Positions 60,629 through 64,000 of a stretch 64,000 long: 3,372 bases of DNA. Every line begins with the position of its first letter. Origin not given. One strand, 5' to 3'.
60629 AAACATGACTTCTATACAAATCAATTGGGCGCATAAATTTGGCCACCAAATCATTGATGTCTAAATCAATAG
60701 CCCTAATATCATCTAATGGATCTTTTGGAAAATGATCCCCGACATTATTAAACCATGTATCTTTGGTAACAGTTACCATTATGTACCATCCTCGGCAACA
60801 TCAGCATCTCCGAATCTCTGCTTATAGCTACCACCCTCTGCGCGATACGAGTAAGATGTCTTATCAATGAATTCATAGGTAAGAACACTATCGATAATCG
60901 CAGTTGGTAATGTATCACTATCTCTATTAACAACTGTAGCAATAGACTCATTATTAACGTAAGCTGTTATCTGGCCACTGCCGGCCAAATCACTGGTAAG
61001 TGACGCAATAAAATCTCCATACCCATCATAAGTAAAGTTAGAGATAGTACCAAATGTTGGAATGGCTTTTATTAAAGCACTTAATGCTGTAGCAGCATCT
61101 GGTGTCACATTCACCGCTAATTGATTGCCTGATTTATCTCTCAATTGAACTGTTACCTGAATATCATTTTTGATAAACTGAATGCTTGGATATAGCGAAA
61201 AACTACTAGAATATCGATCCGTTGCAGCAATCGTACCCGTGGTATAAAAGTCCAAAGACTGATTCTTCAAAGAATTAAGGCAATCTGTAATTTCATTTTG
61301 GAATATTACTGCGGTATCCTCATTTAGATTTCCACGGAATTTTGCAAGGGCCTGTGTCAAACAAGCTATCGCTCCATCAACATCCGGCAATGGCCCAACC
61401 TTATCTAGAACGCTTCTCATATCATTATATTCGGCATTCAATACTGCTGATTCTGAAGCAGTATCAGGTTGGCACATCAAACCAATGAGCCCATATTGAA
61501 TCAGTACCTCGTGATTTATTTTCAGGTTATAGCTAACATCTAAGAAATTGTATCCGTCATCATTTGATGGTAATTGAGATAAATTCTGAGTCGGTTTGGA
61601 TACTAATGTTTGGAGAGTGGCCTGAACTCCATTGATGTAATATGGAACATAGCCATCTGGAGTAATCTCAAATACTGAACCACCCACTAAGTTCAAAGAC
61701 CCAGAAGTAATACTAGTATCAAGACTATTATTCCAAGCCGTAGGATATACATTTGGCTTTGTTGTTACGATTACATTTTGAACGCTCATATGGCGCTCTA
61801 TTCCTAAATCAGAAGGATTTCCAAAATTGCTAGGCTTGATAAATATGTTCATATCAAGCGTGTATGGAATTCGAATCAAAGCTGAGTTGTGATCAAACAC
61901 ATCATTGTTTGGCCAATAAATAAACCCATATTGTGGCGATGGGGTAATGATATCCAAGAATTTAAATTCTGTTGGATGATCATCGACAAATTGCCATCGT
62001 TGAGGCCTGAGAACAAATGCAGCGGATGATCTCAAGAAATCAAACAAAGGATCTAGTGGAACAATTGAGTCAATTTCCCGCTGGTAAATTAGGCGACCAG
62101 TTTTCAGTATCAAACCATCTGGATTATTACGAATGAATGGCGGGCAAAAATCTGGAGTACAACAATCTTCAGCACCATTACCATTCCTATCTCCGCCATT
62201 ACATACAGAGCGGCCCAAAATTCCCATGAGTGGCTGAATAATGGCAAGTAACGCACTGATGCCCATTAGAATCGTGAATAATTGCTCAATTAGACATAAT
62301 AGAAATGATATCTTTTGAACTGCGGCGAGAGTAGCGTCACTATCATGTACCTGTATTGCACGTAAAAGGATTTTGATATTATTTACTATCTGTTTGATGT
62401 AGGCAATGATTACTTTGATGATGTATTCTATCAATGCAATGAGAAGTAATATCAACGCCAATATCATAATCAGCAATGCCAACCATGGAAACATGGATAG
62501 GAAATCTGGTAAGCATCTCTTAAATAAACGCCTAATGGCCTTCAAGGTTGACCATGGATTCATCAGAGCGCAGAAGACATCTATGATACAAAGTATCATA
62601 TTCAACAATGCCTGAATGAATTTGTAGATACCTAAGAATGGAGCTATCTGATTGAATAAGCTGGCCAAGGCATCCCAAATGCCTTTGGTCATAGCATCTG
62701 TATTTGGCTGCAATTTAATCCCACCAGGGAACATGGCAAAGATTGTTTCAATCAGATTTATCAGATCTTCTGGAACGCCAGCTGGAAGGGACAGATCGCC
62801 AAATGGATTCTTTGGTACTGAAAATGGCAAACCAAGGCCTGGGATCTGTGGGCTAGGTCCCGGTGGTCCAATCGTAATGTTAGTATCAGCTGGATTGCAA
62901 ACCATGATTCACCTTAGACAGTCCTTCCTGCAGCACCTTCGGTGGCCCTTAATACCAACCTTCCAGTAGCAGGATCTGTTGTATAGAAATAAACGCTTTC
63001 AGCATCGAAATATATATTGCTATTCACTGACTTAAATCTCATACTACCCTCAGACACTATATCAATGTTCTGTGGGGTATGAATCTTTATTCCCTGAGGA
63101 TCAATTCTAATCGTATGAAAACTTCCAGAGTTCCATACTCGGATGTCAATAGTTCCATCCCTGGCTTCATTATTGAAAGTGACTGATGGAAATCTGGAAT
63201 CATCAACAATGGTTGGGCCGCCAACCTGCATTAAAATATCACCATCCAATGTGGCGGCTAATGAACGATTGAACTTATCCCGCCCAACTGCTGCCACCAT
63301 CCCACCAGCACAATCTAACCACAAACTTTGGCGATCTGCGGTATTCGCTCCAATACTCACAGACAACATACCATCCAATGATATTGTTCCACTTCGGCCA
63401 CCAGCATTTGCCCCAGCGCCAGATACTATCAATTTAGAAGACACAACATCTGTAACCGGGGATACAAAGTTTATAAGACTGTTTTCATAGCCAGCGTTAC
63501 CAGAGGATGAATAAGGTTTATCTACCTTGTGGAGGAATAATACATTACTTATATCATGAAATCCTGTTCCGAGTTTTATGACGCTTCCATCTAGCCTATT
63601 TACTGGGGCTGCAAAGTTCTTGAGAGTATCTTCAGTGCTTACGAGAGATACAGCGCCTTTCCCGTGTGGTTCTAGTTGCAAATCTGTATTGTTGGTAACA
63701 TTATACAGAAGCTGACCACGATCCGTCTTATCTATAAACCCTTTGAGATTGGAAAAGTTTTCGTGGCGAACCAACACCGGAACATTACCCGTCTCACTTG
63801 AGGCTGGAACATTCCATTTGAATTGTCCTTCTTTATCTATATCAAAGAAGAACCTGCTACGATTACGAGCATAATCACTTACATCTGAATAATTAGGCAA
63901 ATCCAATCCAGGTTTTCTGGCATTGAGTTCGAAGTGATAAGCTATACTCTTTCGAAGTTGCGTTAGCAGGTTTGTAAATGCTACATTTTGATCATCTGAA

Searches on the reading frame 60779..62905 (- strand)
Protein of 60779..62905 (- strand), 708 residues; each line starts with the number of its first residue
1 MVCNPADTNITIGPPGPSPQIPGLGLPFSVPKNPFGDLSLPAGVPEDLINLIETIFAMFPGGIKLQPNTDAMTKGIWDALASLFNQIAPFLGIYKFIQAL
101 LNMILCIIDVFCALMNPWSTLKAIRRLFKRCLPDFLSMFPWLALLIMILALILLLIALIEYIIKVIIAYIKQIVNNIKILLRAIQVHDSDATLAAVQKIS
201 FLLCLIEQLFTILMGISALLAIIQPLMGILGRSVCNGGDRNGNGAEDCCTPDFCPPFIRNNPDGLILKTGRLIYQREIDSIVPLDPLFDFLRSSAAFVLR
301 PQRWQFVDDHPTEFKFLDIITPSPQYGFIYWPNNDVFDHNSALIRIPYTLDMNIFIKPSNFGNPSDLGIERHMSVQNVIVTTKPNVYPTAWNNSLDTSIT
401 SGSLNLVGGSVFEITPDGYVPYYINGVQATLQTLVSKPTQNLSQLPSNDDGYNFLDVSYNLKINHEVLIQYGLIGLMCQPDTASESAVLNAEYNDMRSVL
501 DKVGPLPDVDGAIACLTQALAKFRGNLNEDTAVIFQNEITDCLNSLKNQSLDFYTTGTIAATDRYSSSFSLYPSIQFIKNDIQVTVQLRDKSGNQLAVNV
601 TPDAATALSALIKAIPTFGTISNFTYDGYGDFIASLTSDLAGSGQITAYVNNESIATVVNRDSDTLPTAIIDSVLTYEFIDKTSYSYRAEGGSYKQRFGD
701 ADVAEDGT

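Call 9: search_protein_families(library=phrogs, proteins=[window:60779-62905:-], max_evalue=0.001)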
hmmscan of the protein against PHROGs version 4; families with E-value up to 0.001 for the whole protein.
window:60779-62905:- (708 aa): 0 families

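Call 14: search_protein_families(library=pfam, proteins=[window:60779-62905:-], max_evalue=1)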
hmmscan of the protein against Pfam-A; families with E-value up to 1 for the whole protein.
window:60779-62905:- (708 aa): 3 families
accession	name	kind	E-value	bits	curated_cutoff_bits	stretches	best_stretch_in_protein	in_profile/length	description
PF09134.16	Invasin_D3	-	9.2e-05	23.3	33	1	583-655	23-87/98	Invasin, domain 3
PF21189.3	PHA02142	-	0.045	14.6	27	1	268-295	37-64/92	PHA02142 OB-fold domain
PF02369.22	Big_1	-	0.23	12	34.9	1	582-658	19-88/93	Bacterial Ig-like domain (group 1)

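Call 44: find_encoding_contigs(protein=window:60779-62905:-, flank=10000, max_places=2)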
Protein window:60779-62905:- (708 aa): 6 contigs read that carry it; 1 place shown.
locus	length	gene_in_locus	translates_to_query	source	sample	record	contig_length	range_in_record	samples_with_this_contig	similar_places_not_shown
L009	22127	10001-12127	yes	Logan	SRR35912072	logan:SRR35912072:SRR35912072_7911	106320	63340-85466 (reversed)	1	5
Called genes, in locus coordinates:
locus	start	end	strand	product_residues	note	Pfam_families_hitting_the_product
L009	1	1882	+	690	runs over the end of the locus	-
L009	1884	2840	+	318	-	-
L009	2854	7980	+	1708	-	-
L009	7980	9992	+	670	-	-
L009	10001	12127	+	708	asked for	-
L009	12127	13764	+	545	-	-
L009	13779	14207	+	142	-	PF10934:Sheath_initiator (faint)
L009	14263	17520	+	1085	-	-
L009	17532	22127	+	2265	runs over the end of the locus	PF13385:Laminin_G_3 (faint)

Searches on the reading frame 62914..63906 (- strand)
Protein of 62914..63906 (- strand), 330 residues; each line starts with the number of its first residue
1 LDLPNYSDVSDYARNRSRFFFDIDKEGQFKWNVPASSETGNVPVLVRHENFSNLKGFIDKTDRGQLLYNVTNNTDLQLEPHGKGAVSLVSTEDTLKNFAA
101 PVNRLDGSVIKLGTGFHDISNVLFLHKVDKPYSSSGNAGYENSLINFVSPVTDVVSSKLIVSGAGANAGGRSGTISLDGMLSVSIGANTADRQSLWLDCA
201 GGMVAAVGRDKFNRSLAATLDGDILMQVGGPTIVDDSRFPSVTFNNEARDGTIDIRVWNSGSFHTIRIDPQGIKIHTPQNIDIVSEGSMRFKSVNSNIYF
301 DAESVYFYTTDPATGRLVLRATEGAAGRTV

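Call 11: search_protein_families(library=phrogs, proteins=[window:62914-63906:-], max_evalue=0.001)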
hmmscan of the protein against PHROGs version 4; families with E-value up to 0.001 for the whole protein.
window:62914-63906:- (330 aa): 0 families

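Call 14: search_protein_families(library=pfam, proteins=[window:62914-63906:-], max_evalue=1)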
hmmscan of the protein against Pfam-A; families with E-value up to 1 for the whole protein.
window:62914-63906:- (330 aa): 0 families

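Call 43: find_encoding_contigs(protein=window:62914-63906:-, flank=10000, max_places=2)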
Protein window:62914-63906:- (330 aa): no gene with exactly this product is on record in the collection.
